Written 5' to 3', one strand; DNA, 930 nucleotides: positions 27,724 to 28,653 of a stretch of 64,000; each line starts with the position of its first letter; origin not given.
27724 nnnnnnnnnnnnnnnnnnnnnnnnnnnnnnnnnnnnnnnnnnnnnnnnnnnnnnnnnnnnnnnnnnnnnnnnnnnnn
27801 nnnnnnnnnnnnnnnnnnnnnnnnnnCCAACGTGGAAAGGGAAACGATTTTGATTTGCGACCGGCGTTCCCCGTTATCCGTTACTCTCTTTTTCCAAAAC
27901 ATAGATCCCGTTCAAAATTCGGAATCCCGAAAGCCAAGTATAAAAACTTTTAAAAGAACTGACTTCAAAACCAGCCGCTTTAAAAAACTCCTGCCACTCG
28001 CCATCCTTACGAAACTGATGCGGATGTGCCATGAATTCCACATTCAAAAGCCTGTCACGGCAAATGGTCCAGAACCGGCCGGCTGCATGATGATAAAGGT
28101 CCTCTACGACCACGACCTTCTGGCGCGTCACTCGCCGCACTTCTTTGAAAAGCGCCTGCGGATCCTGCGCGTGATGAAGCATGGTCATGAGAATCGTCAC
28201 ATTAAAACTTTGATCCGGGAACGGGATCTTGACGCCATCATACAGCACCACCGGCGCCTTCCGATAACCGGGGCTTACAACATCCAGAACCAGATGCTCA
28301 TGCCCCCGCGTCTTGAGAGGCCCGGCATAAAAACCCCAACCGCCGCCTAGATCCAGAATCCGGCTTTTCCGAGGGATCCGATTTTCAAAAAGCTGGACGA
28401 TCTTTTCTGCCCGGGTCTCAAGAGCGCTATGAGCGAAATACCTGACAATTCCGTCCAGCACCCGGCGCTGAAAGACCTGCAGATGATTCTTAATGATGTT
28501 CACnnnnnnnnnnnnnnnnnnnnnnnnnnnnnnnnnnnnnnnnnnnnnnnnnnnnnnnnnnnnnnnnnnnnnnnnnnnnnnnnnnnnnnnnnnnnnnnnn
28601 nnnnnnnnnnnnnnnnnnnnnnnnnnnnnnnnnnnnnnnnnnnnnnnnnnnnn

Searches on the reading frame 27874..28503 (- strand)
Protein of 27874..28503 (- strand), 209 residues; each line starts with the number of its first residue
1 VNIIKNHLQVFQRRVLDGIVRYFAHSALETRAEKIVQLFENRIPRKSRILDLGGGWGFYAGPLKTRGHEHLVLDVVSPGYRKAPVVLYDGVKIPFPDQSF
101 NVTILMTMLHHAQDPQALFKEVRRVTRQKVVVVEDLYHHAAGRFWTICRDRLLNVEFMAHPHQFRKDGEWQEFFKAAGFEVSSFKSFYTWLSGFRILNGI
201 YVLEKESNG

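Call 13: search_protein_families(library=pfam, proteins=[window:27874-28503:-])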
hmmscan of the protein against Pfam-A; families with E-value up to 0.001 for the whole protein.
window:27874-28503:- (209 aa): 5 families
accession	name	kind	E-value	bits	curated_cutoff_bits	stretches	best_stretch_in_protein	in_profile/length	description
PF08241.18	Methyltransf_11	-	1.7e-11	45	21.2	1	50-129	1-90/95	Methyltransferase domain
PF13489.12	Methyltransf_23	-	3.5e-10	40.3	27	1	29-181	6-161/164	Methyltransferase domain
PF13649.12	Methyltransf_25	-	6.7e-08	33.6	27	1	49-128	1-95/97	Methyltransferase domain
PF07021.18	MetW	-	9.5e-05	22.5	21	1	40-139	8-115/193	Methionine biosynthesis protein MetW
PF13847.12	Methyltransf_31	-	0.00025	21.2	27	0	92-139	65-115/145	Methyltransferase domain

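Call 16: find_encoding_contigs(protein=window:27874-28503:-, flank=3000, max_places=10)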
Protein window:27874-28503:- (209 aa): no gene with exactly this product is on record in the collection.

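Call 18: find_homologous_proteins(query=window:27874-28503:-, max_evalue=1e-10)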
Query window:27874-28503:- (209 aa): 142 proteins with E <= 1e-10 among 329 candidates; the best 120 are listed.
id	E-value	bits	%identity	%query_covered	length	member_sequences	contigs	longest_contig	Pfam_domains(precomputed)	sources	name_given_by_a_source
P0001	5.1e-125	433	89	100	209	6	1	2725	PF07021.19,PF13847.13,PF13489.13,PF13649.13,PF08241.19,PF08242.19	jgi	jgi:ubiquinone/menaquinone biosynthesis C-methylase UbiE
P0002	4.8e-121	420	87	100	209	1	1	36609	PF13847.13,PF13489.13,PF13649.13,PF08241.19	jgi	jgi:ubiquinone/menaquinone biosynthesis C-methylase UbiE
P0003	7.3e-121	420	86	99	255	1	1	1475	PF07021.19,PF13847.13,PF13489.13,PF13649.13,PF08241.19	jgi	jgi:SAM-dependent methyltransferase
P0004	4.6e-120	417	88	98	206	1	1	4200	PF07021.19,PF13847.13,PF13489.13,PF13649.13,PF08241.19,PF08242.19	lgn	-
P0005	1.5e-119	415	85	100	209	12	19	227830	PF07021.19,PF13847.13,PF13489.13,PF13649.13,PF08241.19,PF08242.19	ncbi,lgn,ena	-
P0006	4.9e-119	414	85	99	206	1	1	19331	PF13847.13,PF13489.13,PF13649.13,PF08241.19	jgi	jgi:SAM-dependent methyltransferase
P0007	1.5e-118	412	86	98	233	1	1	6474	PF07021.19,PF13847.13,PF13489.13,PF13649.13,PF08241.19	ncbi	-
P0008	1.1e-117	409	84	100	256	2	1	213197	PF07021.19,PF13847.13,PF13489.13,PF13649.13,PF08241.19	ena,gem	-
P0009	1.3e-117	409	83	100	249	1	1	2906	PF13489.13,PF13649.13,PF08241.19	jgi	jgi:SAM-dependent methyltransferase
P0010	1.5e-117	409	87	100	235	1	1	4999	PF07021.19,PF13847.13,PF13489.13,PF13649.13,PF08241.19,PF08242.19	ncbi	-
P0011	4.0e-117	407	85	98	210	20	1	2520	PF07021.19,PF13847.13,PF13489.13,PF13649.13,PF08241.19,PF08242.19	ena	-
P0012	5.0e-117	407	85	98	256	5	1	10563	PF07021.19,PF13847.13,PF13489.13,PF13649.13,PF08241.19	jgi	-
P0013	3.2e-116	404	85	99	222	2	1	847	PF07021.19,PF13847.13,PF13489.13,PF13649.13,PF08241.19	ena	-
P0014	5.4e-116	404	83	99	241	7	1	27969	PF07021.19,PF13847.13,PF13489.13,PF13649.13,PF08241.19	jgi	-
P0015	2.8e-115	401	84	98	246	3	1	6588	PF07021.19,PF13847.13,PF13489.13,PF13649.13,PF08241.19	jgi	jgi:SAM-dependent methyltransferase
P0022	6.7e-114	397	80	100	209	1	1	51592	PF07021.19,PF13847.13,PF13489.13,PF13649.13,PF08241.19,PF08242.19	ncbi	ncbi:MAG: class I SAM-dependent methyltransferase [Candidatus Omnitrophota bacterium]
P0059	1.7e-103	363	75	98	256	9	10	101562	PF07021.19,PF13847.13,PF13489.13,PF13649.13,PF08241.19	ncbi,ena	-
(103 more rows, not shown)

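Call 19: find_encoding_contigs(protein=P0002, flank=3000, max_places=4)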
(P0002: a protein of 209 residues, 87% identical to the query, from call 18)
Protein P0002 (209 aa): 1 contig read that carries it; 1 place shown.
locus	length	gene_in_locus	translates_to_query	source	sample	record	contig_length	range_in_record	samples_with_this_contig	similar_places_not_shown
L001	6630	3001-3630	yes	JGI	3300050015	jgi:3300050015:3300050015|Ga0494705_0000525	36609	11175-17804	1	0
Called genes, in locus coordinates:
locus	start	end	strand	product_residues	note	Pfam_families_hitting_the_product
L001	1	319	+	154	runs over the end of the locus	PF00565:SNase (weak)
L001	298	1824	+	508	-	PF05170:AsmA, PF05359:DUF748, PF13116:YhdP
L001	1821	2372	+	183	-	PF01842:ACT (weak), PF13291:ACT_4 (faint), PF13740:ACT_6, PF22629:ACT_AHAS_ss (faint), PF13740:ACT_6, PF01842:ACT (weak)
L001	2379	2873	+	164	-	PF01327:Pep_deformylase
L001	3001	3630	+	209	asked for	PF13489:Methyltransf_23, PF13847:Methyltransf_31 (faint), PF08241:Methyltransf_11, PF13649:Methyltransf_25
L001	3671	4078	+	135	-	PF07977:FabA, PF22818:ApeI-like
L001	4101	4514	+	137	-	PF00550:PP-binding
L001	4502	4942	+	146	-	PF01648:ACPS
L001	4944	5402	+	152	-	-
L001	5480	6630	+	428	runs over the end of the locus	PF00109:ketoacyl-synt, PF02801:Ketoacyl-synt_C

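Call 20: find_encoding_contigs(protein=P0005, flank=3000, max_places=10)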
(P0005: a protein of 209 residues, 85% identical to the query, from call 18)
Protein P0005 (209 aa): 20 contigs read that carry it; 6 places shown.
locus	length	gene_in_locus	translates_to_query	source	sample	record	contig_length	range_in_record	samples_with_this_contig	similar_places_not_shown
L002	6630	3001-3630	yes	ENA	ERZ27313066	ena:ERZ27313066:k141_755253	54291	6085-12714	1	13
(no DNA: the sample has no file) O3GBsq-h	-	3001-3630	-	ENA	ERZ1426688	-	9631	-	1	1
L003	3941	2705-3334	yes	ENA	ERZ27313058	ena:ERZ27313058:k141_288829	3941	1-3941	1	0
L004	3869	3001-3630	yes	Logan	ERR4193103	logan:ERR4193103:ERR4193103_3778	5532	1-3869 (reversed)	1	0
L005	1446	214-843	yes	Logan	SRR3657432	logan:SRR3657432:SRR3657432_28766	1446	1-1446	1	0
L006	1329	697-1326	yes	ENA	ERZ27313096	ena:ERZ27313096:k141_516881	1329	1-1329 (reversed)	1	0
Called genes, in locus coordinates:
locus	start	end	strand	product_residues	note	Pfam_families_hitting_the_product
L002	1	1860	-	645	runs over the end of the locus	PF00515:TPR_1 (weak), PF00515:TPR_1 (weak), PF07719:TPR_2 (weak), PF13371:TPR_9 (weak), PF13432:TPR_16, PF13181:TPR_8, PF00515:TPR_1, PF13414:TPR_11, +12 more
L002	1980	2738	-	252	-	PF00106:adh_short, PF08659:KR, PF23441:SDR (weak), PF13561:adh_short_C2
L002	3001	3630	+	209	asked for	PF13489:Methyltransf_23, PF07021:MetW (weak), PF08241:Methyltransf_11, PF08242:Methyltransf_12 (faint), PF13649:Methyltransf_25, PF13847:Methyltransf_31 (weak)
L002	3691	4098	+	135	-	PF07977:FabA, PF22818:ApeI-like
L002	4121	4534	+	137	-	PF00550:PP-binding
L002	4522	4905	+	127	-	PF01648:ACPS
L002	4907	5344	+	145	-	-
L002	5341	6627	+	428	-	PF00109:ketoacyl-synt, PF02801:Ketoacyl-synt_C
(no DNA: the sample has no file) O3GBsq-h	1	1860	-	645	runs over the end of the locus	PF00515:TPR_1 (weak), PF00515:TPR_1 (weak), PF07719:TPR_2 (weak), PF13371:TPR_9 (weak), PF13432:TPR_16, PF13181:TPR_8, PF00515:TPR_1, PF13414:TPR_11, +12 more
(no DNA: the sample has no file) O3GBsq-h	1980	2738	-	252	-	PF00106:adh_short, PF08659:KR, PF23441:SDR (weak), PF13561:adh_short_C2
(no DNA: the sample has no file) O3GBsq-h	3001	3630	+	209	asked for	PF13489:Methyltransf_23, PF07021:MetW (weak), PF08241:Methyltransf_11, PF08242:Methyltransf_12 (faint), PF13649:Methyltransf_25, PF13847:Methyltransf_31 (weak)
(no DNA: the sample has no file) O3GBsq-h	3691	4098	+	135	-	PF07977:FabA, PF22818:ApeI-like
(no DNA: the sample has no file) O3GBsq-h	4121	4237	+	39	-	?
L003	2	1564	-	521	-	?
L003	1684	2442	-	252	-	PF00106:adh_short, PF08659:KR, PF23441:SDR (weak), PF13561:adh_short_C2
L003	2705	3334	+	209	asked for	PF13489:Methyltransf_23, PF07021:MetW (weak), PF08241:Methyltransf_11, PF08242:Methyltransf_12 (faint), PF13649:Methyltransf_25, PF13847:Methyltransf_31 (weak)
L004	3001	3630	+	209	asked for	PF13489:Methyltransf_23, PF07021:MetW (weak), PF08241:Methyltransf_11, PF08242:Methyltransf_12 (faint), PF13649:Methyltransf_25, PF13847:Methyltransf_31 (weak)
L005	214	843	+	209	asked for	PF13489:Methyltransf_23, PF07021:MetW (weak), PF08241:Methyltransf_11, PF08242:Methyltransf_12 (faint), PF13649:Methyltransf_25, PF13847:Methyltransf_31 (weak)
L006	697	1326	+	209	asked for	PF13489:Methyltransf_23, PF07021:MetW (weak), PF08241:Methyltransf_11, PF08242:Methyltransf_12 (faint), PF13649:Methyltransf_25, PF13847:Methyltransf_31 (weak)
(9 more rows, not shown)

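Call 21: find_encoding_contigs(protein=P0001, flank=3000, max_places=4)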
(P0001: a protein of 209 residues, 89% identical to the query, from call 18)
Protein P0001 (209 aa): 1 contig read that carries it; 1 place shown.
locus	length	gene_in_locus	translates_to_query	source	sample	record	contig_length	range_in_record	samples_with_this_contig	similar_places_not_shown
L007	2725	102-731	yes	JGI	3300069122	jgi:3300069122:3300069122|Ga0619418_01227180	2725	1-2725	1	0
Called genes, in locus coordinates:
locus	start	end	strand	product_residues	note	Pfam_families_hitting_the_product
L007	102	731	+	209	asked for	PF13489:Methyltransf_23, PF07021:MetW (faint), PF08241:Methyltransf_11, PF08242:Methyltransf_12 (faint), PF13649:Methyltransf_25, PF13847:Methyltransf_31 (weak)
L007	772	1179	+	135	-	PF07977:FabA, PF22818:ApeI-like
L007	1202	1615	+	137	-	PF00550:PP-binding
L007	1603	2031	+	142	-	PF01648:ACPS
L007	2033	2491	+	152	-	-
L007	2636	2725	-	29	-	?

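Call 32: find_encoding_contigs(protein=P0008, flank=4000, max_places=6)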
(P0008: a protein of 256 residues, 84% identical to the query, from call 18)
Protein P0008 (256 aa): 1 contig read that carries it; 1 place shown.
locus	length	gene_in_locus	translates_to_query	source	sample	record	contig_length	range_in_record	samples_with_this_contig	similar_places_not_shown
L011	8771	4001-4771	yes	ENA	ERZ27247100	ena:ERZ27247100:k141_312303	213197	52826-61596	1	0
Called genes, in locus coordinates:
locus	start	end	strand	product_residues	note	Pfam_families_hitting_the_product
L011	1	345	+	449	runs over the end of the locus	PF01743:PolyA_pol, PF12627:PolyA_pol_RNAbd, PF01966:HD, PF13735:tRNA_NucTran2_2 (weak)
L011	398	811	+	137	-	-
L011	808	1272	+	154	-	PF00565:SNase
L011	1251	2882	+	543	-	PF05170:AsmA, PF05359:DUF748, PF13116:YhdP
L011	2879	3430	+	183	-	PF01842:ACT (weak), PF13291:ACT_4 (faint), PF13740:ACT_6, PF22629:ACT_AHAS_ss (faint), PF13740:ACT_6, PF01842:ACT (weak)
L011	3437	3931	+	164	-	PF01327:Pep_deformylase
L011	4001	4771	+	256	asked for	PF07021:MetW (faint), PF13489:Methyltransf_23, PF13649:Methyltransf_25, PF13847:Methyltransf_31 (faint), PF08241:Methyltransf_11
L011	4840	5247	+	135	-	PF07977:FabA, PF22818:ApeI-like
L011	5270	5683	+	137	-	PF00550:PP-binding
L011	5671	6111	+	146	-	PF01648:ACPS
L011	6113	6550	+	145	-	-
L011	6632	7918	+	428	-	PF00109:ketoacyl-synt, PF02801:Ketoacyl-synt_C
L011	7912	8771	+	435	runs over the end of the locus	PF00109:ketoacyl-synt, PF02801:Ketoacyl-synt_C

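Call 35: find_related_loci(query=window:27874-28503:-, collection=genome_contigs, flank=2500)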
Query window:27874-28503:- (209 aa) in genome_contigs; peptide patterns used: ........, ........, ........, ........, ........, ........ (x = any residue, [..] = any of these).
133 stretches matched a pattern; 39 encode a relative of the query (tblastn E <= 1e-3); 39 distinct loci.
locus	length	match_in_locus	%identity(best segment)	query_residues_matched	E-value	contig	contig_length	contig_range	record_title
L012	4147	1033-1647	84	1-205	3e-122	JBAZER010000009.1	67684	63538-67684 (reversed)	MAG: Candidatus Omnitrophota bacterium isolate SO_2017_LW3_130 NODE_826_length_67684_cov_1.619951_LW162_2017, whole geno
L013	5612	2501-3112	86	1-204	7e-122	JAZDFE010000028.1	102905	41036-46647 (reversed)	MAG: Candidatus Omnitrophota bacterium isolate MEGAHIT-group-0.189 k141_1628799, whole genome shotgun sequence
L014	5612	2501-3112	86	1-204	5e-121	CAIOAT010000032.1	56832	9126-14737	MAG: Candidatus Omnitrophica bacterium isolate AM-2014-D6_bin-627 genome assembly, contig: bin-627:32/50, whole genome s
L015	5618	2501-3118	85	1-206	9e-121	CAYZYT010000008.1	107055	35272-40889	MAG TPA_asm: uncultured bacterium isolate SRP272421_co2_334 genome assembly, contig: NODE_167_length_107055_cov_12.50805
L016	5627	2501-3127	89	1-209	2e-119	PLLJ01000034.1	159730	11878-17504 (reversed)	MAG: Candidatus Omnitrophota bacterium isolate fen_1321 73.20120800_E3X.43_contig_1258, whole genome shotgun sequence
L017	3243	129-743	84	1-205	2e-120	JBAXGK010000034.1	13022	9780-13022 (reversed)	MAG: Candidatus Omnitrophota bacterium isolate ELA295 MAG295_34, whole genome shotgun sequence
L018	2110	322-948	82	1-209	6e-125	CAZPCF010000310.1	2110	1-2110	MAG TPA_asm: uncultured bacterium isolate SRP178699_co1_136 genome assembly, contig: NODE_93124_length_2110_cov_3.864234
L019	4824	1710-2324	79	1-205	3e-113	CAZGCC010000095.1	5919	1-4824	MAG TPA_asm: uncultured bacterium isolate binchicken_co113_1 genome assembly, contig: NODE_16405_length_5919_cov_4.50955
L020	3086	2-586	84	10-204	4e-112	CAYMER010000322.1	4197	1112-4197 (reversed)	MAG TPA_asm: uncultured bacterium isolate binchicken_co18_506 genome assembly, contig: k141_2850481, whole genome shotgu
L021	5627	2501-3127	80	1-209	1e-109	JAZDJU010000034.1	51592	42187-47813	MAG: Candidatus Omnitrophota bacterium isolate MEGAHIT-group-0.500 k141_18339974, whole genome shotgun sequence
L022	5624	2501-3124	75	1-208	1e-107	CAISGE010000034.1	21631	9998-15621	MAG: Candidatus Omnitrophica bacterium isolate AM-lipid-02-D9_bin-1187 genome assembly, contig: bin-1187:34/80, whole ge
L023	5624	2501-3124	71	1-208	2e-103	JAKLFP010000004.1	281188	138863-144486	MAG: Candidatus Omnitrophota bacterium isolate RA.bin19 RA.bin19_4, whole genome shotgun sequence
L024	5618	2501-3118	74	1-206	5e-103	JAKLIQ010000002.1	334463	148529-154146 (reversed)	MAG: Candidatus Omnitrophota bacterium isolate RA.bin90 RA.bin90_2, whole genome shotgun sequence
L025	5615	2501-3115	83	1-205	2e-118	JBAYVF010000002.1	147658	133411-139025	MAG: Candidatus Omnitrophota bacterium isolate SO_2016_LW3_53 scaffold00152_LW162_2016, whole genome shotgun sequence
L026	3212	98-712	78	1-205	1e-101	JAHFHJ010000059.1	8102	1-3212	MAG: Candidatus Omnitrophota bacterium isolate nzgw336 NODE_22774_length_8103_cov_8.735781, whole genome shotgun sequenc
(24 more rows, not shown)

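Call 36: find_encoding_contigs(protein=P0003, flank=3000, max_places=4)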
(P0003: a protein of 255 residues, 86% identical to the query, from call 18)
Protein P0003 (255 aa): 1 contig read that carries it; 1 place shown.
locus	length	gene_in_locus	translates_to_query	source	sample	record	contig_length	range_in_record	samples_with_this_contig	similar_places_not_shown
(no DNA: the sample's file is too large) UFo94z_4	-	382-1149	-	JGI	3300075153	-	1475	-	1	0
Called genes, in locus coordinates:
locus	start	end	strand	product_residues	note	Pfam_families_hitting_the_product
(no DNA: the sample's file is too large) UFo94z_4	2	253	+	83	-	?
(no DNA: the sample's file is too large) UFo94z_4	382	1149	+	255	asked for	PF13489:Methyltransf_23, PF07021:MetW (faint), PF13649:Methyltransf_25, PF13847:Methyltransf_31 (faint), PF08241:Methyltransf_11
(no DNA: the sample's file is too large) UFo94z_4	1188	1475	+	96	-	?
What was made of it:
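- The P0003 arrangement is inferred from a protein translation only; its DNA was not available (call 36).
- Tried and rejected: The DNA of the P0003 contig could not be fetched (call 36).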

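Call 37: find_encoding_contigs(protein=P0059, flank=3000, max_places=8)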
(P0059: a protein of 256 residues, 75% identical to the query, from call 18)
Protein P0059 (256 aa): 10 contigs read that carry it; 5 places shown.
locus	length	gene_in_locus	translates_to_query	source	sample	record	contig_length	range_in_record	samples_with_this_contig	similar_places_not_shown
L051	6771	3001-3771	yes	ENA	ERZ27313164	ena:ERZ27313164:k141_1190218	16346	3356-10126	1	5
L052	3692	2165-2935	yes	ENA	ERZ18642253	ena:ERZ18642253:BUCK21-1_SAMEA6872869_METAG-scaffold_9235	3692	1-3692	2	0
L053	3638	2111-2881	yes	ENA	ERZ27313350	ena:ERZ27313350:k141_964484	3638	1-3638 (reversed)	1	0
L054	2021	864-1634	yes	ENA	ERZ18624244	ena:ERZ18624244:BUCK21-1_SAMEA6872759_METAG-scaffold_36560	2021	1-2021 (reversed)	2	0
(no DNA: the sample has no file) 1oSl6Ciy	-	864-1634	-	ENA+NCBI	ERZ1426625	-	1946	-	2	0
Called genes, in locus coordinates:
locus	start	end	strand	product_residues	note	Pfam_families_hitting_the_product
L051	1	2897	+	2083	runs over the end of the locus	?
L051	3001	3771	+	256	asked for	PF13489:Methyltransf_23, PF07021:MetW (weak), PF13847:Methyltransf_31 (faint), PF08241:Methyltransf_11, PF13649:Methyltransf_25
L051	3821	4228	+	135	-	PF07977:FabA, PF22818:ApeI-like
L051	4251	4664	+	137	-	PF00550:PP-binding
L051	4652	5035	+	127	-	PF01648:ACPS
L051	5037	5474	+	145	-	-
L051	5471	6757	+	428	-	PF00109:ketoacyl-synt, PF02801:Ketoacyl-synt_C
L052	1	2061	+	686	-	?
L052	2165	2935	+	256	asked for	PF13489:Methyltransf_23, PF07021:MetW (weak), PF13847:Methyltransf_31 (faint), PF08241:Methyltransf_11, PF13649:Methyltransf_25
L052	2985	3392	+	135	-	PF07977:FabA, PF22818:ApeI-like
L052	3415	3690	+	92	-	?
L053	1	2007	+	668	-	?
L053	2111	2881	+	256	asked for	PF13489:Methyltransf_23, PF07021:MetW (weak), PF13847:Methyltransf_31 (faint), PF08241:Methyltransf_11, PF13649:Methyltransf_25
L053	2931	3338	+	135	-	PF07977:FabA, PF22818:ApeI-like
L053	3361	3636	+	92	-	?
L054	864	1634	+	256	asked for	PF13489:Methyltransf_23, PF07021:MetW (weak), PF13847:Methyltransf_31 (faint), PF08241:Methyltransf_11, PF13649:Methyltransf_25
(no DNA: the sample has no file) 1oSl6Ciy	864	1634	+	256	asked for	PF13489:Methyltransf_23, PF07021:MetW (weak), PF13847:Methyltransf_31 (faint), PF08241:Methyltransf_11, PF13649:Methyltransf_25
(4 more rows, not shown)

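Call 59: find_encoding_contigs(protein=P0002, flank=10000, max_places=1)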
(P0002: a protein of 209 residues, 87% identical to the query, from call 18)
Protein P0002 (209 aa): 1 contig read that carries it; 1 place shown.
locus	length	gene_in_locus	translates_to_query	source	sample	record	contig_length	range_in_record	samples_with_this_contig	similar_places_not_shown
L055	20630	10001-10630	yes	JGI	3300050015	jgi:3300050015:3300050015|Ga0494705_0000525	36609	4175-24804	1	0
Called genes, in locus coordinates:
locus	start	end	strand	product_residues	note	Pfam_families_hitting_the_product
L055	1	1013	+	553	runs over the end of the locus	PF21305:type_II_gspD_N0 (weak), PF07660:STN, PF03958:Secretin_N, PF00263:Secretin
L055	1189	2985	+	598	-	PF10150:RNase_E_G, PF20833:RNase_E_G_Thio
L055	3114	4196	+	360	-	PF02646:RmuC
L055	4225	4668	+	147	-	-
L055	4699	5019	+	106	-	-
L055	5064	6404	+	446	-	PF01743:PolyA_pol, PF12627:PolyA_pol_RNAbd, PF01966:HD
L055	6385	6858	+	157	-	-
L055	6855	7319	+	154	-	PF00565:SNase (weak)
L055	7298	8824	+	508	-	PF05170:AsmA, PF05359:DUF748, PF13116:YhdP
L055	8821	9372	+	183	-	PF01842:ACT (weak), PF13291:ACT_4 (faint), PF13740:ACT_6, PF22629:ACT_AHAS_ss (faint), PF13740:ACT_6, PF01842:ACT (weak)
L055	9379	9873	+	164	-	PF01327:Pep_deformylase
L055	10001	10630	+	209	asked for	PF13489:Methyltransf_23, PF13847:Methyltransf_31 (faint), PF08241:Methyltransf_11, PF13649:Methyltransf_25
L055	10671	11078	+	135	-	PF07977:FabA, PF22818:ApeI-like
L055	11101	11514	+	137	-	PF00550:PP-binding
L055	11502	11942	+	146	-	PF01648:ACPS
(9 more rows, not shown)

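Call 60: find_encoding_contigs(protein=P0022, flank=10000, max_places=1)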
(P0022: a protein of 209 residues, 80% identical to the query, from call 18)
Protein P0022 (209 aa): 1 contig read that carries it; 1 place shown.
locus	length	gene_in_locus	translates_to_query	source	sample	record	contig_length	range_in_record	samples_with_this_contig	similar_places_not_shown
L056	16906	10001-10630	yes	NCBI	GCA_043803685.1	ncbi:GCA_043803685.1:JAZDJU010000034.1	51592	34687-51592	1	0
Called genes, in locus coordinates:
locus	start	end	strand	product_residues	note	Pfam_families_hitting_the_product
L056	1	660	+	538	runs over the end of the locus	PF21305:type_II_gspD_N0 (faint), PF07660:STN, PF03958:Secretin_N, PF00263:Secretin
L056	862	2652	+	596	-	PF10150:RNase_E_G, PF20833:RNase_E_G_Thio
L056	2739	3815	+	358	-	PF02646:RmuC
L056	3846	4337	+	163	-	-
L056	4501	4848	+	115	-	-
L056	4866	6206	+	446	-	PF01743:PolyA_pol, PF12627:PolyA_pol_RNAbd, PF01966:HD, PF13735:tRNA_NucTran2_2 (weak)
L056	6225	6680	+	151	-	-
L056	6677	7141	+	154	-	PF00565:SNase (weak)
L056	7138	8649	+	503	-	PF05170:AsmA, PF05359:DUF748, PF13116:YhdP, PF05359:DUF748 (weak)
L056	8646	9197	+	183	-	PF01842:ACT (weak), PF13291:ACT_4 (faint), PF13740:ACT_6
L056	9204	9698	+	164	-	PF01327:Pep_deformylase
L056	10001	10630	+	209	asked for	PF13489:Methyltransf_23, PF07021:MetW (weak), PF13847:Methyltransf_31 (faint), PF08241:Methyltransf_11, PF08242:Methyltransf_12 (faint), PF13649:Methyltransf_25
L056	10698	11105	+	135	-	PF07977:FabA, PF22818:ApeI-like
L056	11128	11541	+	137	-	PF00550:PP-binding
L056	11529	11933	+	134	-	PF01648:ACPS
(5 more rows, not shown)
